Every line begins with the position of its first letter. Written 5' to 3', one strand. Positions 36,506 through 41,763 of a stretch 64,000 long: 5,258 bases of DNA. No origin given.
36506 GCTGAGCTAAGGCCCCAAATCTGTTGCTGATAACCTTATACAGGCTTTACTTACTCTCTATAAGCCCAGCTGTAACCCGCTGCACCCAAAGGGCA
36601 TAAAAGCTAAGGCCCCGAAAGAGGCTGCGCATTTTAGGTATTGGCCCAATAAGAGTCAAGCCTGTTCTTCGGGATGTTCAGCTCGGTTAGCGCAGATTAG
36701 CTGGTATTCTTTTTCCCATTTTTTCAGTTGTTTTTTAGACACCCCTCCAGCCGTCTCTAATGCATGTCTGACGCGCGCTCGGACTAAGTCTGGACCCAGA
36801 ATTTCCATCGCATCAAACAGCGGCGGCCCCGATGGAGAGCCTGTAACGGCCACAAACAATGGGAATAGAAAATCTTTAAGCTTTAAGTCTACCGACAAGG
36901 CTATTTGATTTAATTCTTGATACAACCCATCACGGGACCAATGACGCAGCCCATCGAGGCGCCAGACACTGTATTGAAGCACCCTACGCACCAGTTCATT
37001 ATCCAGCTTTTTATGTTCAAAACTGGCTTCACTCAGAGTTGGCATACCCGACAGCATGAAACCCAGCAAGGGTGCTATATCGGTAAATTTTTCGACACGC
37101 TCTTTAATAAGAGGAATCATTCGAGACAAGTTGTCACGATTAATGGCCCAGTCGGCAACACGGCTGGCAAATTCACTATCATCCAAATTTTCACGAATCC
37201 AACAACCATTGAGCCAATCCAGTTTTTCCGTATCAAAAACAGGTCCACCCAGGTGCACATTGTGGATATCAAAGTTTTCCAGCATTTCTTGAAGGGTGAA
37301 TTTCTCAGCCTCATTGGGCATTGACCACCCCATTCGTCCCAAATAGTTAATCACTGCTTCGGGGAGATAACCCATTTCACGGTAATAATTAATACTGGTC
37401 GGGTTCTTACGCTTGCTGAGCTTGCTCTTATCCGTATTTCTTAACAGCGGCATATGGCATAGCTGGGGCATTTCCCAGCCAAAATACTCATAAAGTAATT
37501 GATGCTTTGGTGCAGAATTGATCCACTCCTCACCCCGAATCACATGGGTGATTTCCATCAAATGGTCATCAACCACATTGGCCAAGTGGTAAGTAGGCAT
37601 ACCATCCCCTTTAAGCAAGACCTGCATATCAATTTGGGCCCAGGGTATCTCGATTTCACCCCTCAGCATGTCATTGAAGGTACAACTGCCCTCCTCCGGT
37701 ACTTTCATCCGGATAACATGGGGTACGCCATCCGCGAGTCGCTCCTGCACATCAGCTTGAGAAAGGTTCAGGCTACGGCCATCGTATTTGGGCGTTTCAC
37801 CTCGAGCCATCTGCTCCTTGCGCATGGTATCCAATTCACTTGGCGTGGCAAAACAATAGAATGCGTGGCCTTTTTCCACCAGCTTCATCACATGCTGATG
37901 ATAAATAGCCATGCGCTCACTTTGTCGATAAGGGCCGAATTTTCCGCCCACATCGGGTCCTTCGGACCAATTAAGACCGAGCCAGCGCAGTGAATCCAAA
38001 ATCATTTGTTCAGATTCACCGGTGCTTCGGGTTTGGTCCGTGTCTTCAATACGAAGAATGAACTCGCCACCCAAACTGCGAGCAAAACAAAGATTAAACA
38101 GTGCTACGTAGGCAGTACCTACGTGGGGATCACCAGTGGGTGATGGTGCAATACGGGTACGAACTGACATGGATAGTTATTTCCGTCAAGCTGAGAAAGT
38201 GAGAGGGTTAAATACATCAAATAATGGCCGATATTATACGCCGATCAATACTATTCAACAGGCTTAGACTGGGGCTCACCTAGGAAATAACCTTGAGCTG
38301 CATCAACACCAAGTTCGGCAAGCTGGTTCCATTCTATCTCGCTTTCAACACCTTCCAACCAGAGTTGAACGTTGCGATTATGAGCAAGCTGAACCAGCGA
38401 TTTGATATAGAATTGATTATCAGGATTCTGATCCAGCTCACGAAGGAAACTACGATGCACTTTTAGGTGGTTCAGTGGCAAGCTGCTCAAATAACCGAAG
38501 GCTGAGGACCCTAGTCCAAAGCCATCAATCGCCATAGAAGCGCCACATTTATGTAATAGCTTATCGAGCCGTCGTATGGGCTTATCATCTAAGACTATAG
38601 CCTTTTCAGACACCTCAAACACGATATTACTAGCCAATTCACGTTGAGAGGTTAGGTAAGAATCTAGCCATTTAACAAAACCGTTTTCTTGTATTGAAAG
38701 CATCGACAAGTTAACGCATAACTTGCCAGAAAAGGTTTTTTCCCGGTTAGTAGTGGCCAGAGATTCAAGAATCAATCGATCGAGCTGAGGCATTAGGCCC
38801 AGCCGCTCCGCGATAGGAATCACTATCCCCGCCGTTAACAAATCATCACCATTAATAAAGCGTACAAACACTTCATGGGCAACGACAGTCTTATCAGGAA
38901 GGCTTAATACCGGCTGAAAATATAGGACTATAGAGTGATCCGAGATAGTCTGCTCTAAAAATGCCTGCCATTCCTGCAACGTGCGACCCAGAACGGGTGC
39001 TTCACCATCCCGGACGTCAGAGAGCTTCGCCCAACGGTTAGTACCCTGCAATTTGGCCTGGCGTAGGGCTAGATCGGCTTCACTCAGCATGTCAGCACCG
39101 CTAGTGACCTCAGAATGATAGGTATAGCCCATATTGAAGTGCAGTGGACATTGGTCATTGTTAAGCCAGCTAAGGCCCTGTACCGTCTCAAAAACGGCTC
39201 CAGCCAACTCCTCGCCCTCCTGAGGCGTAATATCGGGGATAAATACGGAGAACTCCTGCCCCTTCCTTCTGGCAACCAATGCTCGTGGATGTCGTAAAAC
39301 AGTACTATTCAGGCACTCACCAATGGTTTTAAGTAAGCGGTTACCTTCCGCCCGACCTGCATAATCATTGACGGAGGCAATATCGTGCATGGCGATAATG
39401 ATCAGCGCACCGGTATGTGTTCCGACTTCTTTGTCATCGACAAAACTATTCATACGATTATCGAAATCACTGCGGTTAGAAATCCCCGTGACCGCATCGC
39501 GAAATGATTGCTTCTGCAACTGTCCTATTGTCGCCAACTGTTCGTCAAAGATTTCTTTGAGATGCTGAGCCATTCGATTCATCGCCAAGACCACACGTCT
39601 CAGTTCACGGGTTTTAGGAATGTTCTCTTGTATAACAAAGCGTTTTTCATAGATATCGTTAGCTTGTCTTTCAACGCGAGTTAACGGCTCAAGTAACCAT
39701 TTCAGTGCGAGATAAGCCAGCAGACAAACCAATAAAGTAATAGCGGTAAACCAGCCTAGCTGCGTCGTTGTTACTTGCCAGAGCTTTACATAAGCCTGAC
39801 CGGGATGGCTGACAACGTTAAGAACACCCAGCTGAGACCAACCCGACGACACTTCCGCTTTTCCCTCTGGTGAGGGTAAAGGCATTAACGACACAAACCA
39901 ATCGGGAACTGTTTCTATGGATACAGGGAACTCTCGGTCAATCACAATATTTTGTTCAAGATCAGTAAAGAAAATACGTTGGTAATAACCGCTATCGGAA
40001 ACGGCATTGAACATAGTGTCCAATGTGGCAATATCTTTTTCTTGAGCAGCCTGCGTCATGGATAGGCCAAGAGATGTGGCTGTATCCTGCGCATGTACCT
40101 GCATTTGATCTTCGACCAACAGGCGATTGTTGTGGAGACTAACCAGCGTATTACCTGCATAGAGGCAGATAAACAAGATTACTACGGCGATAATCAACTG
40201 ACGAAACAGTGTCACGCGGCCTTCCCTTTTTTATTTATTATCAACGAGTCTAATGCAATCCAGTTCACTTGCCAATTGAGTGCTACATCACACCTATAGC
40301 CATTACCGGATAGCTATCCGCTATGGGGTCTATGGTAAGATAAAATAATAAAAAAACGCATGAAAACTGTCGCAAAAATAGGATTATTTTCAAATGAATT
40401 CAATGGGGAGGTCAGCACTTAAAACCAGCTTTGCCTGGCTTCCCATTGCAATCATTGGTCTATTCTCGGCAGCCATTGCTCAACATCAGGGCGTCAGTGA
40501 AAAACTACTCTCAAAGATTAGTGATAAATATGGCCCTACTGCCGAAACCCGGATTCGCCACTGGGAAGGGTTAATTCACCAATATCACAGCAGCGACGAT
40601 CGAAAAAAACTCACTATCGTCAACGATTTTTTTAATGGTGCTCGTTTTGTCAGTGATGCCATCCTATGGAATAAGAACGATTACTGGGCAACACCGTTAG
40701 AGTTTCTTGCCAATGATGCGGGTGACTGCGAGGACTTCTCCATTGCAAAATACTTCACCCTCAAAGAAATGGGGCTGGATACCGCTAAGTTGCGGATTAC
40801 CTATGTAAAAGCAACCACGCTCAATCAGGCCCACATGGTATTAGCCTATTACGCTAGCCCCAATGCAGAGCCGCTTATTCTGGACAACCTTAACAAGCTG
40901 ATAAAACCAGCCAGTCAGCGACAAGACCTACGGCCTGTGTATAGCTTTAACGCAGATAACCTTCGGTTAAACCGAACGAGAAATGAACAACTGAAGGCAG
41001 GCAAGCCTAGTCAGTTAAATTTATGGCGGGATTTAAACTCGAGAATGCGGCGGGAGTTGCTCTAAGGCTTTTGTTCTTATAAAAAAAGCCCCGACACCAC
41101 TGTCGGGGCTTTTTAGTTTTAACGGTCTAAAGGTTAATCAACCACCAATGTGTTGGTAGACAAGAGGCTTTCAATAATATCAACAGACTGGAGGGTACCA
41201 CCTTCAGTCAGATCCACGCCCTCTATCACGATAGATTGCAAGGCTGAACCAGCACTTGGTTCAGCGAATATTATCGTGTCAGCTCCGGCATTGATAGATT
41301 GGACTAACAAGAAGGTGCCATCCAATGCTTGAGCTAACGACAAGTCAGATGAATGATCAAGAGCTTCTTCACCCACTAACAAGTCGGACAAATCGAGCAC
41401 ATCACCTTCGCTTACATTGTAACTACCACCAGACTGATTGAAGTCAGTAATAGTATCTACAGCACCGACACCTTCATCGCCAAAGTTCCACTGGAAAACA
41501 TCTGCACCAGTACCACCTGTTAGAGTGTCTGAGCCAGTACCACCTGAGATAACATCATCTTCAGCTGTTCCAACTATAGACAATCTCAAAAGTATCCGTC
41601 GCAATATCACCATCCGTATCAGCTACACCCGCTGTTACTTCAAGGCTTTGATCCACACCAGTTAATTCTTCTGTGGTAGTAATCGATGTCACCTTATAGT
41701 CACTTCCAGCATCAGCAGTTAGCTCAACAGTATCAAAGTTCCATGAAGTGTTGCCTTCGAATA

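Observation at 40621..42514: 1449-bp unit bounded by near-identical lapG repeats: two alternative LapG catalytic halves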

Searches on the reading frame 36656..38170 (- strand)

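Call 7: search_protein_families(library=pfam, proteins=[window:36656-38170:-])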
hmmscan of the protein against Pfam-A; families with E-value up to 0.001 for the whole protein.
window:36656-38170:- (504 aa): 2 families
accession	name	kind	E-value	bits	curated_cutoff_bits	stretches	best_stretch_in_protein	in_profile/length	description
PF00749.27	tRNA-synt_1c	-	3.5e-109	365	23.4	1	3-319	2-314/314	tRNA synthetases class I (E and Q), catalytic domain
PF19269.4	Anticodon_2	-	6.2e-34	117.9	23.6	1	333-471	1-141/141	Anticodon binding domain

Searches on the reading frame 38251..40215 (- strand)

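Call 7: search_protein_families(library=pfam, proteins=[window:38251-40215:-])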
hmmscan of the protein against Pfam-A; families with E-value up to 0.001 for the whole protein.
window:38251-40215:- (654 aa): 3 families
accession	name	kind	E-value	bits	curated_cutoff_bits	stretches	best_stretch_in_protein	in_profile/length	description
PF00563.25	EAL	-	2.6e-50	171.5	31.3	1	420-648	4-236/236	EAL domain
PF16448.10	LapD_MoxY_N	-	3.2e-42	143.8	25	1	24-146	2-124/124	LapD/MoxY periplasmic domain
PF00990.26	GGDEF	-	8.5e-22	78.1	23.8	1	238-394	2-161/161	Diguanylate cyclase, GGDEF domain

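Call 41: search_protein_families(library=ncbifam, proteins=[window:38251-40215:-], max_evalue=0.01)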
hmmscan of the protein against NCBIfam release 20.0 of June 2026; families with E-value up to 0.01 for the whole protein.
window:38251-40215:- (654 aa): 32 families (the best 25 are shown)
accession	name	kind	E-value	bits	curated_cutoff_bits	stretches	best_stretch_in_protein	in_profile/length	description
NF045673.1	c-di-GMPRcptLapD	equivalog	6.7e-136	454.2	1020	1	1-649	1-645/647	cyclic di-GMP receptor LapD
NF008281.1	PRK11059.1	equivalog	1.9e-82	277.5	663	1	146-650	127-631/633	RNase E specificity factor CsrD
NF052458.1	PhdiestGepA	equivalog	8.8e-47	159.8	1200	1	159-648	353-831/840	phosphodiesterase GepA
NF053781.1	cdiGMPphdstlr2612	equivalog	3e-46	157.7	1600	1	230-648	833-1255/1268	Tlr1612 family c-di-GMP phosphodiesterase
NF045675.1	PhdiestaseDibA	equivalog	4e-45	154.3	980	1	233-650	199-617/623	phosphodiesterase DibA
NF007298.0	PRK09776.1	equivalog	3.6e-39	134.4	1135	1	231-650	678-1098/1111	diguanylate cyclase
NF007474.0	PRK10060.1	equivalog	4.1e-39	134.3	782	1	231-648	231-644/663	cyclic di-GMP phosphodiesterase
NF008807.1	PRK11829.1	equivalog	2.3e-31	108.7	733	1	9-650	15-654/670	biofilm formation regulator HmsP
NF008467.0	PRK11359.1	equivalog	5.5e-30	104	857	1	214-648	353-782/800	oxygen-sensing cyclic-di-GMP phosphodiesterase DosP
NF007423.1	PRK09966.1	equivalog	1.2e-25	90.3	325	1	7-388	13-390/390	diguanylate cyclase DgcN/YfiN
NF007839.0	PRK10551.1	equivalog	8e-21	74.2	461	1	423-650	271-502/518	cyclic di-GMP phosphodiesterase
NF052596.1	RR_EAL_PvrR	equivalog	1.4e-20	73.3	580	1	416-648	143-379/398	response regulator cyclic di-GMP phosphodiesterase PvrR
NF038266.1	diguan_SiaD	equivalog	1.1e-17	64.2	290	1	203-394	64-251/252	biofilm regulation diguanylate cyclase SiaD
NF052265.1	EAL_dom_RimA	equivalog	5.5e-17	61.9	430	1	426-651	14-236/248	S6 modification regulatory phosphodiesterase RimA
TIGR00254.1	GGDEF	domain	2.1e-16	60.1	37.4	1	233-395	1-164/168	diguanylate cyclase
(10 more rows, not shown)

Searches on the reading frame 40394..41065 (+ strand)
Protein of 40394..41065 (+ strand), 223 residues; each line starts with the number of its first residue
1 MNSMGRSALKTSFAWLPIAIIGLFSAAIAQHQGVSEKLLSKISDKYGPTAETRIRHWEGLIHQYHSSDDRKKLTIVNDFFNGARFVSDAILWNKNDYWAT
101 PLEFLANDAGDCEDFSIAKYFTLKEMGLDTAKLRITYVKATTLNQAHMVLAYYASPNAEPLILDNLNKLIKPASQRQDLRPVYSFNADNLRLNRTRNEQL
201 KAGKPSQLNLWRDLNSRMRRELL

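Call 7: search_protein_families(library=pfam, proteins=[window:40394-41065:+])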
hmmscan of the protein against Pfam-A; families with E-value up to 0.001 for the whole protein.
window:40394-41065:+ (223 aa): 1 family
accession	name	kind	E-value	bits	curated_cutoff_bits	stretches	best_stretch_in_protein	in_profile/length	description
PF06035.17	Peptidase_C93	-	1.3e-13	51.5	27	1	67-174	36-136/162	Bacterial transglutaminase-like cysteine proteinase BTLCP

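Call 30: find_homologous_proteins(query=window:40394-41065:+, max_evalue=1e-40)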
Query window:40394-41065:+ (223 aa): 6836 proteins with E <= 1e-40 among 8000 candidates; the best 120 are listed.
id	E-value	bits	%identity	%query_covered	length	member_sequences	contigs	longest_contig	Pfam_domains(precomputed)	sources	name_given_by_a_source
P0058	4.9e-145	499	100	100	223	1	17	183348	PF06035.18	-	-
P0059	2.0e-144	497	100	100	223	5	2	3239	PF06035.18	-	-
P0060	1.4e-141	487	98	100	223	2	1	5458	PF06035.18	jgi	jgi:predicted transglutaminase-like cysteine proteinase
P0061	6.3e-139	479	96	100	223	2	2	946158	PF06035.18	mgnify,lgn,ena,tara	mgnify:FL=1|tara:strand:- start:8 stop:679 length:672 start_codon:yes stop_codon:yes gene_type:compl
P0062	2.0e-126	438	87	100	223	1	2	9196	PF06035.18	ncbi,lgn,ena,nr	ncbi:MAG TPA: sulfate adenylyltransferase [Porticoccus sp.]|nr:sulfate adenylyltransferase [Porticoc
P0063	7.7e-125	433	86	100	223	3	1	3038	PF06035.18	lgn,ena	-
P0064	1.4e-123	429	85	100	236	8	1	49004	PF06035.18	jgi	jgi:predicted transglutaminase-like cysteine proteinase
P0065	5.7e-121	420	84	100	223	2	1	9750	PF06035.18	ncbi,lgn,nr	ncbi:MAG: transglutaminase-like cysteine peptidase [Porticoccus sp.]|nr:transglutaminase-like cystei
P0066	6.6e-121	420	83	100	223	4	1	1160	PF06035.18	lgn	-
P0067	3.6e-117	408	82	100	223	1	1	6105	PF06035.18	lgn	-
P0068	1.7e-115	402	80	100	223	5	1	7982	PF06035.18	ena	-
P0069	1.9e-100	353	72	100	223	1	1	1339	PF06035.18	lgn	-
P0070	1.9e-97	343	71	96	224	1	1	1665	PF06035.18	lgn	-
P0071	2.2e-97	343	73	94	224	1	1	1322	PF06035.18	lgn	-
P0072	9.5e-97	341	72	92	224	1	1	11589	PF06035.18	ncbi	-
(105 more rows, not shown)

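Call 32: find_encoding_contigs(protein=P0061, flank=10000, max_places=3)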
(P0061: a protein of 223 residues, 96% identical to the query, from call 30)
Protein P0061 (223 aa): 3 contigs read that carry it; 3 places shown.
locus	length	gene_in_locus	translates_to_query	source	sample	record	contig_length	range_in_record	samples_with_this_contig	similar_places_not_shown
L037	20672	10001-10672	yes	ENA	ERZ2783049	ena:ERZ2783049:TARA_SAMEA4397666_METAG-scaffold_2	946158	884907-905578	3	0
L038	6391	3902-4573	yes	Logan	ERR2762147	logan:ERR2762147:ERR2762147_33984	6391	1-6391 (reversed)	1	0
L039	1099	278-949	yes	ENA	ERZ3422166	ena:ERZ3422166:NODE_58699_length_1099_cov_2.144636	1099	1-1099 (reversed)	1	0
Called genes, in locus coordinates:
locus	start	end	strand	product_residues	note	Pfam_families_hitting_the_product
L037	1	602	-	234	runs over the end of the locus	PF13085:Fer2_3, PF13237:Fer4_10, PF13183:Fer4_8, PF13534:Fer4_17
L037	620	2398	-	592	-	PF00890:FAD_binding_2, PF03486:HI0933_like (faint), PF02910:Succ_DH_flav_C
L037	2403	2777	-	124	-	PF01127:Sdh_cyt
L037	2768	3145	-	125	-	PF01127:Sdh_cyt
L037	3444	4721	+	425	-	PF00285:Citrate_synt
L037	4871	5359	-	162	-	PF18602:Rap1a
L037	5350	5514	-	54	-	-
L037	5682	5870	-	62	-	-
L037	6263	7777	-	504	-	PF00749:tRNA-synt_1c, PF19269:Anticodon_2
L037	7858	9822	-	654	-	PF16448:LapD_MoxY_N, PF00990:GGDEF, PF00563:EAL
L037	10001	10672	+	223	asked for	PF06035:Peptidase_C93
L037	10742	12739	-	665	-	-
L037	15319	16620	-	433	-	PF02321:OEP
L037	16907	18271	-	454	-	PF25994:HH_AprE, PF26002:Beta-barrel_AprE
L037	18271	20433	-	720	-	PF00664:ABC_membrane, PF00005:ABC_tran, PF02463:SMC_N (faint)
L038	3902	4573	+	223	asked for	PF06035:Peptidase_C93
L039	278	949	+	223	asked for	PF06035:Peptidase_C93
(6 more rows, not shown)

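Call 33: find_encoding_contigs(protein=P0065, flank=10000, max_places=3)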
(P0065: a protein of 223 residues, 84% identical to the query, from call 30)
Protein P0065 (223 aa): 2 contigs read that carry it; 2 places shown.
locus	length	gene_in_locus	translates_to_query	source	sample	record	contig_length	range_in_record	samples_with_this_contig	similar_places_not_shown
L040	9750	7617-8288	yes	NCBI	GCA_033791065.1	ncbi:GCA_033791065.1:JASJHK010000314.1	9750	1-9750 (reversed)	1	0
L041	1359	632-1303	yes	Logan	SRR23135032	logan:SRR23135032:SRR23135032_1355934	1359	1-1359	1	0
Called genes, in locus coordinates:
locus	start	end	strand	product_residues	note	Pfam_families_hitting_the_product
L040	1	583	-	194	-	PF20695:UbiD_N, PF01977:UbiD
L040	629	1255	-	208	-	PF02441:Flavoprotein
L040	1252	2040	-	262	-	PF00903:Glyoxalase, PF01982:CTP-dep_RFKase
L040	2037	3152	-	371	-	PF00296:Bac_luciferase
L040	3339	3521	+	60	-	-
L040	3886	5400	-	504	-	PF00749:tRNA-synt_1c, PF19269:Anticodon_2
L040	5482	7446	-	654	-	PF16448:LapD_MoxY_N, PF00672:HAMP (weak), PF00990:GGDEF, PF00563:EAL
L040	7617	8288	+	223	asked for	PF06035:Peptidase_C93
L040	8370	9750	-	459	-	PF00353:HemolysinCabind (faint)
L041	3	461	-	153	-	?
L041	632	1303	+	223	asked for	PF06035:Peptidase_C93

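Call 41: search_protein_families(library=ncbifam, proteins=[window:40394-41065:+], max_evalue=0.01)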
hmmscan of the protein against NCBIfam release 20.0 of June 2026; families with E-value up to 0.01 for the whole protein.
window:40394-41065:+ (223 aa): 2 families
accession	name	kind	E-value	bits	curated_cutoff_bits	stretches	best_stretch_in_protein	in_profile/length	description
NF045674.1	CystProtLapG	equivalog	5.8e-66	221.8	320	1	38-221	30-215/221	cysteine protease LapG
TIGR01676.1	GLDHase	equivalog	0.0092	14.8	458.25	0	39-95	430-484/541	L-galactonolactone dehydrogenase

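Call 42: find_encoding_contigs(protein=P0060, flank=8000, max_places=3)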
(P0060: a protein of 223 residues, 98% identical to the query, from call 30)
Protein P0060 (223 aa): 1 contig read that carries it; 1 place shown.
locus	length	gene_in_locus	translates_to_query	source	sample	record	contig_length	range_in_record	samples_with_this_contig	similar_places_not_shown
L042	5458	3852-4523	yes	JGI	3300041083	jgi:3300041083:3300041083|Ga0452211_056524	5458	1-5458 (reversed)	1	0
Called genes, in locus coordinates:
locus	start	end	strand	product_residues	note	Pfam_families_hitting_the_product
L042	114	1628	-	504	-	PF00749:tRNA-synt_1c, PF19269:Anticodon_2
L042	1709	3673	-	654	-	PF16448:LapD_MoxY_N, PF00990:GGDEF, PF00563:EAL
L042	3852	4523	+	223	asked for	PF06035:Peptidase_C93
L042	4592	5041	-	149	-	PF00353:HemolysinCabind (weak)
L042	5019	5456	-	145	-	?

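Call 68: search_solved_structures(query=window:40394-41065:+, show_alignments=1)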
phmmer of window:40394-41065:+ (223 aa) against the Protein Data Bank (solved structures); distinct sequences matched with E-value up to 0.001: 2.
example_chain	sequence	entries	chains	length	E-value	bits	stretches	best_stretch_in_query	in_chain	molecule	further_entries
4u65_E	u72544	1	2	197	6.8e-50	173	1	41-221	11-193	Putative cystine protease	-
4fgo_A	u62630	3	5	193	1.3e-45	159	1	36-218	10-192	Periplasmic protein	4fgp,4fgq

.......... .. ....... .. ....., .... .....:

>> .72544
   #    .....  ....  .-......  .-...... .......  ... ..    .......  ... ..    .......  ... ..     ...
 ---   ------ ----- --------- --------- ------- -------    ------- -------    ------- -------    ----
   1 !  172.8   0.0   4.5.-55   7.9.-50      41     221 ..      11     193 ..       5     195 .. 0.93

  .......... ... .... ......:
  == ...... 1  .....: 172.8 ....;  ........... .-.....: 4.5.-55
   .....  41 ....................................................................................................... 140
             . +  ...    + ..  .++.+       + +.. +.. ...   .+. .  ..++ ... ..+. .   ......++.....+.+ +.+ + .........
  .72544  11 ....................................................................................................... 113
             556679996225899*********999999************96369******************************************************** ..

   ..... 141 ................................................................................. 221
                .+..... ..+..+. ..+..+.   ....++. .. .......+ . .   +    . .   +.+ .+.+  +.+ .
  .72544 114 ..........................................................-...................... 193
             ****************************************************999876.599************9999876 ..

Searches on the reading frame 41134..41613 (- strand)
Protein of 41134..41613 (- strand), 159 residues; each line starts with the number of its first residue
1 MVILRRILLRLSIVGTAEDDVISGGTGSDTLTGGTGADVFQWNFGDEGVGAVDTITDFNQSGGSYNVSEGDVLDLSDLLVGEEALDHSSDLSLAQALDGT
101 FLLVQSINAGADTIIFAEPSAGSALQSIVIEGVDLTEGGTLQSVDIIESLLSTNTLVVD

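Call 7: search_protein_families(library=pfam, proteins=[window:41134-41613:-])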
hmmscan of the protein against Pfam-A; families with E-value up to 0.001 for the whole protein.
window:41134-41613:- (159 aa): 1 family
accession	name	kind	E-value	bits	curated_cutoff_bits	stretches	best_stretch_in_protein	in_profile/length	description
PF00353.25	HemolysinCabind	-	5.4e-07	29.9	23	1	13-39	9-35/36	RTX calcium-binding nonapeptide repeat (4 copies)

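Call 41: search_protein_families(library=ncbifam, proteins=[window:41137-41577:-], max_evalue=0.01)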
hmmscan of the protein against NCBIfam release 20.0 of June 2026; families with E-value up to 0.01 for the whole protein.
seq(147 aa): 6 families
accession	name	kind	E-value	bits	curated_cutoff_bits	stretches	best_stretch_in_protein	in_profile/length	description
TIGR03661.1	T1SS_VCA0849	domain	1.8e-11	45.1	17.6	1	41-144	1-90/91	type I secretion C-terminal target domain-containing protein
NF046115.1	Ca_rpt_SMc04171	equivalog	2.2e-08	33.7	625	1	3-52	464-513/574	SMc04171 family calcium-binding repeat protein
NF035945.1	Zn_serralysin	subfamily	1.7e-07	30.8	500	1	2-50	341-390/462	serralysin family metalloprotease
NF050046.1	PueAB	exception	0.00025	19.6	670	1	1-31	372-402/616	polyurethane esterase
NF033943.0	RTX_toxin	subfamily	0.00041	18.7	1000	1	2-62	773-829/930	RTX family hemolysin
NF053766.1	ZapA_metallo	exception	0.0031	16.6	940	1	2-50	361-410/483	ZapA family metalloprotease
